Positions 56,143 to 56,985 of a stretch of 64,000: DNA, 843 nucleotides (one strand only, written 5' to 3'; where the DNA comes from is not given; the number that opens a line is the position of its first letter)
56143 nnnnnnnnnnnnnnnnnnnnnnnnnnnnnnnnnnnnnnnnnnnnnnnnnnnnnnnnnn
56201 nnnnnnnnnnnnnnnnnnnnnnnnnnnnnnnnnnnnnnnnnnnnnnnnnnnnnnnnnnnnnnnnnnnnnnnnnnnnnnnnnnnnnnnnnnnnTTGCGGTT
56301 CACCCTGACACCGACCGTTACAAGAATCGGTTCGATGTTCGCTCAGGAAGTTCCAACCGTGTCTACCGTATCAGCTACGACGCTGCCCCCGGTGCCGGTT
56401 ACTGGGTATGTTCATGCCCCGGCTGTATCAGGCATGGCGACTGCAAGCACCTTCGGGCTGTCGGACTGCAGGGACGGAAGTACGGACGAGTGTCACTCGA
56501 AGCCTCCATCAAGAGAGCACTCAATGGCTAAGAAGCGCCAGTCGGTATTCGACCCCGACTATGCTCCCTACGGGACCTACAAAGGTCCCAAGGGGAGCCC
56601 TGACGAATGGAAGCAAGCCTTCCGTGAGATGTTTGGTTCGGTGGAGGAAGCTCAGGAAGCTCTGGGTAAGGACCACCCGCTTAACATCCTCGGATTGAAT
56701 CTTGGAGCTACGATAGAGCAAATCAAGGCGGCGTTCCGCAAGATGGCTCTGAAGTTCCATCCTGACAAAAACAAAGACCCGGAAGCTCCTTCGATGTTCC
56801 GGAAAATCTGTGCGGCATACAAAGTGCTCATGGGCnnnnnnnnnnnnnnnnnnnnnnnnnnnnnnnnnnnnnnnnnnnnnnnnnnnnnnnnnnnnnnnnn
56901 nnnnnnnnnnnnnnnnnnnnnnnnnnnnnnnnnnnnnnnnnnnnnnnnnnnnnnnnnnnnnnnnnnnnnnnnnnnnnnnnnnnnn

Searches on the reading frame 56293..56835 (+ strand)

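Call 38: search_protein_families(library=pfam, proteins=[window:56293-56835:+], max_evalue=0.001)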
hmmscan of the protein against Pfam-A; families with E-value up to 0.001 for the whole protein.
window:56293-56835:+ (181 aa): 1 family
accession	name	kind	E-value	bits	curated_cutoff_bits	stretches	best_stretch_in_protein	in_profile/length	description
PF00226.36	DnaJ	-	9.4e-17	61.3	27.8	1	131-180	4-54/63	DnaJ domain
